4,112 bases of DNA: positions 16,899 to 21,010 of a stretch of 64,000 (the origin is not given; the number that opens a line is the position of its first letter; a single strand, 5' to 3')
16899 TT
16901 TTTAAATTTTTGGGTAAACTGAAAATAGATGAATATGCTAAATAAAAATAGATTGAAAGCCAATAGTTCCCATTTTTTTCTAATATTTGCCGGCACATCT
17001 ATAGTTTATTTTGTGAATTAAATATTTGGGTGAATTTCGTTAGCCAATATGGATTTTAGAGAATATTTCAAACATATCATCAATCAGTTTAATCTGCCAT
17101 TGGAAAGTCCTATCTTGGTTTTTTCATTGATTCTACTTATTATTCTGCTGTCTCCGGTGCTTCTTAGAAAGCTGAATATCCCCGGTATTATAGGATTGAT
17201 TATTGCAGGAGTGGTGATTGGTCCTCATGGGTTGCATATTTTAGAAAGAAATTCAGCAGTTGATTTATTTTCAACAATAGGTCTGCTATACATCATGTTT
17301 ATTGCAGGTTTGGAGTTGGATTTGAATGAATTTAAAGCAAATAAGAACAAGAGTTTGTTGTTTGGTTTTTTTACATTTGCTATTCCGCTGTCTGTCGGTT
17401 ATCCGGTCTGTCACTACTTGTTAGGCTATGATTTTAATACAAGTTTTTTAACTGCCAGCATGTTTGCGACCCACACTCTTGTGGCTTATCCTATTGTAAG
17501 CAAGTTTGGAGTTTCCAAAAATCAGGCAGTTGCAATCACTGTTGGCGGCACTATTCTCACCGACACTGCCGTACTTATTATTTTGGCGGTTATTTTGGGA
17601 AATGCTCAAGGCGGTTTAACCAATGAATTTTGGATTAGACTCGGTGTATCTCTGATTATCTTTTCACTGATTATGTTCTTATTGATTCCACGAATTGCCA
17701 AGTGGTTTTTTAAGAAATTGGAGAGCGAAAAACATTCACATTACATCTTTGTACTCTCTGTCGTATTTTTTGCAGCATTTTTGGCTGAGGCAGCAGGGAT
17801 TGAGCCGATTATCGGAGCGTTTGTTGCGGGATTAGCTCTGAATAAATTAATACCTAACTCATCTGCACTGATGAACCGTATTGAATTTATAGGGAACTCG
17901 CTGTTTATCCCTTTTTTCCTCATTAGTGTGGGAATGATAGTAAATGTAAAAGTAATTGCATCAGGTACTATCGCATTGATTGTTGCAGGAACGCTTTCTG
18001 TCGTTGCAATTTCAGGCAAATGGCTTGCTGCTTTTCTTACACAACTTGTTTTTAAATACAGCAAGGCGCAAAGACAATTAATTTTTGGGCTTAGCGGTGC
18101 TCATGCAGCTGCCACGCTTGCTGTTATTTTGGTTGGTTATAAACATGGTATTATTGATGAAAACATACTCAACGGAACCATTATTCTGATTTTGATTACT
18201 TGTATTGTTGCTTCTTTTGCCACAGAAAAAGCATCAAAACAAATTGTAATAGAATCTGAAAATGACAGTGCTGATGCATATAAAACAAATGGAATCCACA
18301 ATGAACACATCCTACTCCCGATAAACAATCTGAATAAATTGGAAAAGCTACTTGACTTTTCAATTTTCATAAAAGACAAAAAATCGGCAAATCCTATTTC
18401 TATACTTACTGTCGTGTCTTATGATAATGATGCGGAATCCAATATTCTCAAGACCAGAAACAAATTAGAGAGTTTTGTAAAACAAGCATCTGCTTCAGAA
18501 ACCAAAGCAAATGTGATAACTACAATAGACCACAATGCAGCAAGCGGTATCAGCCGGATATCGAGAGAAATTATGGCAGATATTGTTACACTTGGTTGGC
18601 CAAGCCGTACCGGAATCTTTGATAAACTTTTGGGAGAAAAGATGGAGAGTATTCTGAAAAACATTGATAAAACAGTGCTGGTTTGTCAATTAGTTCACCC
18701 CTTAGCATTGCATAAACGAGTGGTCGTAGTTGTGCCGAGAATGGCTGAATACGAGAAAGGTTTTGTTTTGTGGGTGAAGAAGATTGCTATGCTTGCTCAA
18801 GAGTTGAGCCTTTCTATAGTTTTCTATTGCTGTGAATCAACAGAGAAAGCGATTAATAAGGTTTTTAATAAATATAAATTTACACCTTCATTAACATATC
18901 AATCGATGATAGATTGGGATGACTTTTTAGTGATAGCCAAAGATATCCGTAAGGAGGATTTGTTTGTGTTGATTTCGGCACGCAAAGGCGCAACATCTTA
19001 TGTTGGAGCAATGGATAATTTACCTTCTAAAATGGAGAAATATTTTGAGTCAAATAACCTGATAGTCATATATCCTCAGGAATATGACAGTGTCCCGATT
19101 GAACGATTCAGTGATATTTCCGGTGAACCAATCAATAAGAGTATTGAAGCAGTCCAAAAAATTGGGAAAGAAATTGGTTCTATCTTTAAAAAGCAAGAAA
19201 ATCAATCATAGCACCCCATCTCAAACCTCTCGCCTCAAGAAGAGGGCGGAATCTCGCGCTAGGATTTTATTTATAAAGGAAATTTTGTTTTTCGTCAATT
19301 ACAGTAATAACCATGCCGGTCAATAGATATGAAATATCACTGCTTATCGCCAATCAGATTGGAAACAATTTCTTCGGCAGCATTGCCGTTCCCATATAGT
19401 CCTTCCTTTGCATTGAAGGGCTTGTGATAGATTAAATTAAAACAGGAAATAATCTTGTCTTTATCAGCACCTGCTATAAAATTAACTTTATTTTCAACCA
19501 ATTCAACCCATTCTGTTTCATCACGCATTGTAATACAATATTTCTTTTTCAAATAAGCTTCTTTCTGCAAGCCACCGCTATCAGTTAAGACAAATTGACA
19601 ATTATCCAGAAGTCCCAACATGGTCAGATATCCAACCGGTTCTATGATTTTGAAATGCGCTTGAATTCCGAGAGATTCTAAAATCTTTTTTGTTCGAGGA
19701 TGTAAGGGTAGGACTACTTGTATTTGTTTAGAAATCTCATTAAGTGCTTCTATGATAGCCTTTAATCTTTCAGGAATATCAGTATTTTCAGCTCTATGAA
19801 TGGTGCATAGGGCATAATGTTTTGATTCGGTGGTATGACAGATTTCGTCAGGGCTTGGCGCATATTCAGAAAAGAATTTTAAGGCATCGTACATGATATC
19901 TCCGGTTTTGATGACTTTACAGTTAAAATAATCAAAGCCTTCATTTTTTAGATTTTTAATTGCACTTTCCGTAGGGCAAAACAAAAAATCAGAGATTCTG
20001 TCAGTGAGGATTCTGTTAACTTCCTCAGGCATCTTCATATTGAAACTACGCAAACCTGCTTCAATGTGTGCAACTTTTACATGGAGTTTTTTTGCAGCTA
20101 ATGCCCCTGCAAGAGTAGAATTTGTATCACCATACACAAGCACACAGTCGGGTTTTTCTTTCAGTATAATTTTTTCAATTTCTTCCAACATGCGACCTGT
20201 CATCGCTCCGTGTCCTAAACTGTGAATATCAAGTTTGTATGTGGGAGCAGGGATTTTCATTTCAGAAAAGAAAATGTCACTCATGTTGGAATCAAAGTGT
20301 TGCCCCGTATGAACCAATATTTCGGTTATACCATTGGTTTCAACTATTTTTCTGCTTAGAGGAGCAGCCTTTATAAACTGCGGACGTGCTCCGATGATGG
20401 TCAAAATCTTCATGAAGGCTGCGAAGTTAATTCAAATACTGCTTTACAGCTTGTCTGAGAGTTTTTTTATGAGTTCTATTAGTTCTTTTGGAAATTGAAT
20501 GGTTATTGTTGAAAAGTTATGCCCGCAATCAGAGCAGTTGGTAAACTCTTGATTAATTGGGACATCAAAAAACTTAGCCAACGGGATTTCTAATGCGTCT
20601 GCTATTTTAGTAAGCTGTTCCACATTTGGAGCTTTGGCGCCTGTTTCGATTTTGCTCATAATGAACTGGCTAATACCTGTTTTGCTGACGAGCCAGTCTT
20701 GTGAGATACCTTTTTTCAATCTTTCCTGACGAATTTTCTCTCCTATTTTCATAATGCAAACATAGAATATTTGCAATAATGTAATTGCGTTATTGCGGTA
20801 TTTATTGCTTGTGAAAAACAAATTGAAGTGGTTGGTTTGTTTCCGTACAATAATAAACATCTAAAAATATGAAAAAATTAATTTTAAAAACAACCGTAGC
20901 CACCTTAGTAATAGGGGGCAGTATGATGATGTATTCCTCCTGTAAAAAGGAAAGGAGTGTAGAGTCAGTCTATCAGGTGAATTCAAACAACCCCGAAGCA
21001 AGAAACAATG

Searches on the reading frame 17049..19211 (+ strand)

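Call 5: search_protein_families(library=ncbifam, proteins=[window:17049-19211:+], max_evalue=0.00001)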
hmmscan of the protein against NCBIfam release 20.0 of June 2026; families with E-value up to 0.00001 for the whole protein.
window:17049-19211:+ (720 aa): 6 families
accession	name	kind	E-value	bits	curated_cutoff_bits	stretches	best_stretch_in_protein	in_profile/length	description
TIGR00932.1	2a37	subfamily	2.5e-39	135.5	238.3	1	33-299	5-275/275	monovalent cation:proton antiporter-2 (CPA2) family protein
NF045626.1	FeTrans_MagA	equivalog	1.3e-19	70.4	700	1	26-304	12-289/386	iron transporter MagA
NF002973.0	PRK03659.1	equivalog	9.2e-14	50.9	804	1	30-350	14-332/602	glutathione-regulated potassium-efflux system protein KefB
NF003716.0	PRK05326.1-3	equivalog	1.1e-12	47.2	355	1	18-415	4-404/499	potassium/proton antiporter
NF007950.1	PRK10669.1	equivalog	2e-10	40.1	700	1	25-395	13-391/547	YbaL family putative K(+) efflux transporter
NF002924.0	PRK03562.1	equivalog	2.3e-10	39.6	752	1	28-345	12-329/623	glutathione-regulated potassium-efflux system protein KefC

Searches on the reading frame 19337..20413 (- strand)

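Call 5: search_protein_families(library=ncbifam, proteins=[window:19337-20413:-], max_evalue=0.00001)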
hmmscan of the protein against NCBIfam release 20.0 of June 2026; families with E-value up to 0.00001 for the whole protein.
window:19337-20413:- (358 aa): 2 families
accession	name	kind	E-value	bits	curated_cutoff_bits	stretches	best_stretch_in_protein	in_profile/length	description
TIGR00236.1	wecB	equivalog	2.8e-96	322.8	210.15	1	1-353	1-362/366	non-hydrolyzing UDP-N-acetylglucosamine 2-epimerase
TIGR03568.1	NeuC_NnaA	equivalog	2.9e-20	72.5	235.9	1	2-351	2-363/365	UDP-N-acetylglucosamine 2-epimerase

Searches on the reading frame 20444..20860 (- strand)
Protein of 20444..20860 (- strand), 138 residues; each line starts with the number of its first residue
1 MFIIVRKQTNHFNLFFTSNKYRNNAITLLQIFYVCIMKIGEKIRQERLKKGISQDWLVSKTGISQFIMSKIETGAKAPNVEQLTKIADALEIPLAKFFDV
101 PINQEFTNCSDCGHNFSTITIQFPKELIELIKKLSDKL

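Call 5: search_protein_families(library=ncbifam, proteins=[window:20444-20860:-], max_evalue=0.00001)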
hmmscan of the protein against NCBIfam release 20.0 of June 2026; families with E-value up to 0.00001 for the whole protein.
window:20444-20860:- (138 aa): 7 families
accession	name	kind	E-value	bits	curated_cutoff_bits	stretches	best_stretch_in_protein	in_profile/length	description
NF041951.1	phage_RstR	subfamily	9.7e-11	41.9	80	1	37-94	1-58/108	RstR family transcriptional repressor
NF047948.1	male_kill_WMK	equivalog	2.2e-09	37.2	300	1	37-99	4-66/300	WO male-killing family protein Wmk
NF046032.1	TransRegSlrRBacil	equivalog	6.4e-09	36.1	250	1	39-100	2-64/149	HTH-type transcriptional regulator SlrR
TIGR03070.1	couple_hipB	subfamily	3.1e-08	33.5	71.65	1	38-92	2-56/58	type II toxin-antitoxin system Y4mF family antitoxin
NF006015.0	PRK08154.1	subfamily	9.1e-08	31.6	204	1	36-98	28-90/314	anaerobic benzoate catabolism transcriptional regulator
TIGR00270.2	TIGR00270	equivalog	9.6e-08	32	110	1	40-96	77-133/159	multiprotein bridging factor aMBF1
NF007408.0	PRK09943.1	equivalog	1.5e-06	27.9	211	1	38-104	7-73/185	HTH-type transcriptional regulator PuuR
